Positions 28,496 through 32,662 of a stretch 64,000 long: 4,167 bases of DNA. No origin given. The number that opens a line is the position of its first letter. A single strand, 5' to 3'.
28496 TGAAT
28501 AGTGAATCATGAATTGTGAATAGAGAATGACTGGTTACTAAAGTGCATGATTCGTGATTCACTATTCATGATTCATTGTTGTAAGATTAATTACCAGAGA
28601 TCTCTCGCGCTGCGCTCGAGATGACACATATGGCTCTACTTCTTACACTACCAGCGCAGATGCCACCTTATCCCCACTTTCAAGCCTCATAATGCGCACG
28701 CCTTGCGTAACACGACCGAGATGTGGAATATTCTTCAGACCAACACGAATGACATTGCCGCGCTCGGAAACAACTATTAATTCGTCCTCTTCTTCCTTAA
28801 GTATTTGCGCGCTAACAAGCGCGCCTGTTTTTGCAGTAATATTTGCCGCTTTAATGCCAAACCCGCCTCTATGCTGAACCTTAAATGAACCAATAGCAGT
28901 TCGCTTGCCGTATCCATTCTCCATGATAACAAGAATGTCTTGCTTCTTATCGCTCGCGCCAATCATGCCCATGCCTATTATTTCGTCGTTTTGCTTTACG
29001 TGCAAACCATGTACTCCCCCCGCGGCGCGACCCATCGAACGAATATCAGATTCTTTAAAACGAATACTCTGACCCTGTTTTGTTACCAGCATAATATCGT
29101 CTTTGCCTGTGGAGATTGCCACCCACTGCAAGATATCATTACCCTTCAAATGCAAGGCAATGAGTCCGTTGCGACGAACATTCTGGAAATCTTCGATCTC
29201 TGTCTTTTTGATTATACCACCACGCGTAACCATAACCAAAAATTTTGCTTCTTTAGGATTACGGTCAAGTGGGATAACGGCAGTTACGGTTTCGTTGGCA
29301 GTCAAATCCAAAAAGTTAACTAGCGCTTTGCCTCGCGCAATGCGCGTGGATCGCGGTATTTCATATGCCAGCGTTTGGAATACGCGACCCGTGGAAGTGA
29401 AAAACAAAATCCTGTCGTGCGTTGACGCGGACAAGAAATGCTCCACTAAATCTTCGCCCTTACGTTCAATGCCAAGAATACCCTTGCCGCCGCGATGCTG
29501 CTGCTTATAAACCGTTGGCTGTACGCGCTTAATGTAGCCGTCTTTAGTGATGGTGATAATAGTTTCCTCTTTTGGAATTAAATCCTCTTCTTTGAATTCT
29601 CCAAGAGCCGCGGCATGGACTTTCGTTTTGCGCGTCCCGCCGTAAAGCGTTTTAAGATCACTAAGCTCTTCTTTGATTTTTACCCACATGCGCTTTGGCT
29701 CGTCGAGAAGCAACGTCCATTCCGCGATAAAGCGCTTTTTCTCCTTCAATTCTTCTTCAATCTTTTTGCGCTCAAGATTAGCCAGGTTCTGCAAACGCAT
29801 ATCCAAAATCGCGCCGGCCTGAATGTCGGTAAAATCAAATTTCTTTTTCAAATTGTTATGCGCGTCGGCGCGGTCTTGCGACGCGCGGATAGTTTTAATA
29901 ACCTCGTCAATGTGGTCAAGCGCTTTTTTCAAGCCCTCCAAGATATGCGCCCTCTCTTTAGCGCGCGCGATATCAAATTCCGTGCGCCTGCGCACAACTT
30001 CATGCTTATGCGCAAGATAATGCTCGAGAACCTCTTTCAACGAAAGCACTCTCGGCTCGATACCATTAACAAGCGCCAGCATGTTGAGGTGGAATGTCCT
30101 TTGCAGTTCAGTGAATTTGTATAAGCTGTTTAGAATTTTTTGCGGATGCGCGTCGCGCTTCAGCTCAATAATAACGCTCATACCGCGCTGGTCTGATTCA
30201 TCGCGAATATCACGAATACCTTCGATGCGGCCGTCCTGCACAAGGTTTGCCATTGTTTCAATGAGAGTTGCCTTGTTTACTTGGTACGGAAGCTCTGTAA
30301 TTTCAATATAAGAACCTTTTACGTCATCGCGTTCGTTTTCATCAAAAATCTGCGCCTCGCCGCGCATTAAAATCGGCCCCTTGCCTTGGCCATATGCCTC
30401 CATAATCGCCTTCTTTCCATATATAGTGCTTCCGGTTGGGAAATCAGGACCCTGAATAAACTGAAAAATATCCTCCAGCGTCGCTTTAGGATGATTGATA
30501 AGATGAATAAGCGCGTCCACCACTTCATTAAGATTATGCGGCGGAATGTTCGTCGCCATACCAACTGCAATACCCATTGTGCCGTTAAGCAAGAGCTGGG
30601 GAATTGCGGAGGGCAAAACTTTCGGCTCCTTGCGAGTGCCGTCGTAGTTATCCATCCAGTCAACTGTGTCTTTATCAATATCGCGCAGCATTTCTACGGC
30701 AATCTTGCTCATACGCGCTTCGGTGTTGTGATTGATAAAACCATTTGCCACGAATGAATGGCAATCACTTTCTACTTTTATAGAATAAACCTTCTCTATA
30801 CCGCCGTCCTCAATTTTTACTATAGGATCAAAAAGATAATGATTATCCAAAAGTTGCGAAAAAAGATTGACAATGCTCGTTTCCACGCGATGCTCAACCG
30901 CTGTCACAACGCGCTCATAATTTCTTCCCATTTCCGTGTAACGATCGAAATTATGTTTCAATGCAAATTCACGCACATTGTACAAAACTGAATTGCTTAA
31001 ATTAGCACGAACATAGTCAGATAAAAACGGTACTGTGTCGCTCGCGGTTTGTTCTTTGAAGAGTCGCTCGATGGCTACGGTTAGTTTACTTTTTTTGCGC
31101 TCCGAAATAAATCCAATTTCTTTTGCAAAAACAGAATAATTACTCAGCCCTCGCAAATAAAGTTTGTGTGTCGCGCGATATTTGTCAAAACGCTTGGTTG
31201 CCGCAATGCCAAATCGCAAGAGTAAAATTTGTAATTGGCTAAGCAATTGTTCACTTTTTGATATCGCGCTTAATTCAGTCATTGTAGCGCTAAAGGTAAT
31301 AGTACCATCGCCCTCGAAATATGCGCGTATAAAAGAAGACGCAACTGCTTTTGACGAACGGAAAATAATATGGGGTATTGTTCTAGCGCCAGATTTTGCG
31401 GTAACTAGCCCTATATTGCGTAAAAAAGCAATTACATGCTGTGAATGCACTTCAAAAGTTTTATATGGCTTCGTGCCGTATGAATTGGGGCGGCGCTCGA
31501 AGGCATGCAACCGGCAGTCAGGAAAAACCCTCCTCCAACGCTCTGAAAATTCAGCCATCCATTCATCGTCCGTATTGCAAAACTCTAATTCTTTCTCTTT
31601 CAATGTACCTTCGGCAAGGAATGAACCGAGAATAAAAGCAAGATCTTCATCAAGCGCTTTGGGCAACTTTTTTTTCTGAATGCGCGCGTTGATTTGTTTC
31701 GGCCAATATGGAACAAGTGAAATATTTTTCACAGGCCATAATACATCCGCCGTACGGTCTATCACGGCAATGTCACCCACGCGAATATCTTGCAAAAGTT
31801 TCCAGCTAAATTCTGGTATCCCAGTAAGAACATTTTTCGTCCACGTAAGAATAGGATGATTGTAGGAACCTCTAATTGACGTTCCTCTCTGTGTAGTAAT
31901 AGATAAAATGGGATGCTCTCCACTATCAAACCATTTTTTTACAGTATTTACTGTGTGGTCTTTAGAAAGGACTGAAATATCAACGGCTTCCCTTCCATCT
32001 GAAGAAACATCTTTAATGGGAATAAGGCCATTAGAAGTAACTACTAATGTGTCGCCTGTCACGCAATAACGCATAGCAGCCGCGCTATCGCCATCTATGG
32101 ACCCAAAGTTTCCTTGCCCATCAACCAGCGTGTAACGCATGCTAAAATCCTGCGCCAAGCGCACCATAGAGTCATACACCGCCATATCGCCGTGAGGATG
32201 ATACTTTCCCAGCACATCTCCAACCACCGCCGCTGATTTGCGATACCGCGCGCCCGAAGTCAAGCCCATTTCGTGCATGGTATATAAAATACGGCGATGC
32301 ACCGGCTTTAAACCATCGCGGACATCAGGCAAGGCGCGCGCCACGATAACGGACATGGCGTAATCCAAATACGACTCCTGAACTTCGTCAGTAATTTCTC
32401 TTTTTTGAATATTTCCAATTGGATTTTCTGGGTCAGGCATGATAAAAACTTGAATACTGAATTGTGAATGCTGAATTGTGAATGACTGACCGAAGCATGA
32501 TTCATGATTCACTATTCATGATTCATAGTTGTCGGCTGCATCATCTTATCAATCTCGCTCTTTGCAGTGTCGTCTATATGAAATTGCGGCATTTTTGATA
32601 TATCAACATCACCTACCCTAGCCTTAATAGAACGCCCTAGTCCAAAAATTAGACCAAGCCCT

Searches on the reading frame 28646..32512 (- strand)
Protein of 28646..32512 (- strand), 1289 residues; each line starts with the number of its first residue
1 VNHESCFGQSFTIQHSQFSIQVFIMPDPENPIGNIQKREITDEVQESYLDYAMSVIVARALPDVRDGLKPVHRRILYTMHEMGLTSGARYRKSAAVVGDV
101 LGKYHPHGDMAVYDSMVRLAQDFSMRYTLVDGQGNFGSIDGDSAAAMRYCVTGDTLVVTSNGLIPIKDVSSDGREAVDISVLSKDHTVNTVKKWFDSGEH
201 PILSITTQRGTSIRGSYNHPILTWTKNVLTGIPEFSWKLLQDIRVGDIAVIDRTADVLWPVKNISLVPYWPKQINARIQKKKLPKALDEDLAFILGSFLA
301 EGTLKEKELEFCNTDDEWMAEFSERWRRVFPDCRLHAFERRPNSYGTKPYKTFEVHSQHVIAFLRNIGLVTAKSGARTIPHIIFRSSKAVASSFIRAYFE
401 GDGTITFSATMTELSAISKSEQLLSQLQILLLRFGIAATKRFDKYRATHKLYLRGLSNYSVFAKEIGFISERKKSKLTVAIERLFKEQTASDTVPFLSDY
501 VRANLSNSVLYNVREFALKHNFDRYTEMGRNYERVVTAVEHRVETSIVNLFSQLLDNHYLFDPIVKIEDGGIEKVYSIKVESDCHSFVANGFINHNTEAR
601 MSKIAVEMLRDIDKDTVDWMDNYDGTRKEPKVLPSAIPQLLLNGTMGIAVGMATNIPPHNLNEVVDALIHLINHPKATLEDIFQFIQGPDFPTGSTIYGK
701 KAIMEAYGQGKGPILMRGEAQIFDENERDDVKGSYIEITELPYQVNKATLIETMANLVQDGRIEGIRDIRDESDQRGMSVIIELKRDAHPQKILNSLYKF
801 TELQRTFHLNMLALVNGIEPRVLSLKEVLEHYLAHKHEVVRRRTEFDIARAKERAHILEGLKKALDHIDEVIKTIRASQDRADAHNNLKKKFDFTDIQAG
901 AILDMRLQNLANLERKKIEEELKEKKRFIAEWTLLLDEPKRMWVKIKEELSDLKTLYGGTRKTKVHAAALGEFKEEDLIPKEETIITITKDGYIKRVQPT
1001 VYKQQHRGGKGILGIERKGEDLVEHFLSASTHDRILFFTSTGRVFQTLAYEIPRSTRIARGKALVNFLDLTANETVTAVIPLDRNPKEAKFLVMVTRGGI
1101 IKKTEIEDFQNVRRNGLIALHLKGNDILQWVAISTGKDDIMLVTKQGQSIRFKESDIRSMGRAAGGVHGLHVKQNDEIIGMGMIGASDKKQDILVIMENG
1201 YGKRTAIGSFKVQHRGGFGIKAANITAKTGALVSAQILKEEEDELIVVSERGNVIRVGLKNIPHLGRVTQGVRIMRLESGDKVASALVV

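Call 86: search_protein_families(library=pfam, proteins=[window:28646-32512:-], max_evalue=0.001)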
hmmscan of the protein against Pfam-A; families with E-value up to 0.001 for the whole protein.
window:28646-32512:- (1289 aa): 4 families
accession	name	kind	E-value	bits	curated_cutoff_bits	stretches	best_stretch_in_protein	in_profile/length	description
PF00521.26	DNA_topoisoIV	-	8.7e-153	509.7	31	2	597-950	92-431/432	DNA gyrase/topoisomerase IV, subunit A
PF03989.18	DNA_gyraseA_C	-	4.6e-57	189.7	27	6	1138-1181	1-44/48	DNA gyrase C-terminal domain, beta-propeller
PF14528.11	LAGLIDADG_3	-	4.9e-15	56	22.5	1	392-467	4-82/82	LAGLIDADG-like domain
PF14890.11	Intein_splicing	-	2.5e-11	44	35.8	1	165-596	11-155/155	Intein splicing domain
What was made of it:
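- On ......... homing endonucleases: The same library finds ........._3 in the window's two inteins (call 86).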

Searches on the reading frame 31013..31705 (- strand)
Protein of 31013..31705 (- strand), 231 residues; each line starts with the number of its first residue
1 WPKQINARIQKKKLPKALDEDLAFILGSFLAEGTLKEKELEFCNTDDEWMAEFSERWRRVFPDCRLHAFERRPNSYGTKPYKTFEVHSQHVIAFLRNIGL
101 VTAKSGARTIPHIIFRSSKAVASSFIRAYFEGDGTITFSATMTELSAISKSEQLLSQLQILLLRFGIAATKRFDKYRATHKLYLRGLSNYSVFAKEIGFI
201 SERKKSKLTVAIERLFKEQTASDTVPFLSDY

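Call 89: find_homologous_proteins(query=window:31013-31705:-, max_evalue=0.001)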
Query window:31013-31705:- (231 aa): 1 proteins with E <= 0.001 among 341 candidates.
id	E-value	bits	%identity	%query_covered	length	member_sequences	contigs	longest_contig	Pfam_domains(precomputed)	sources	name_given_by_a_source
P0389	9.5e-43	164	48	65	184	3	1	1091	PF14528.12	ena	-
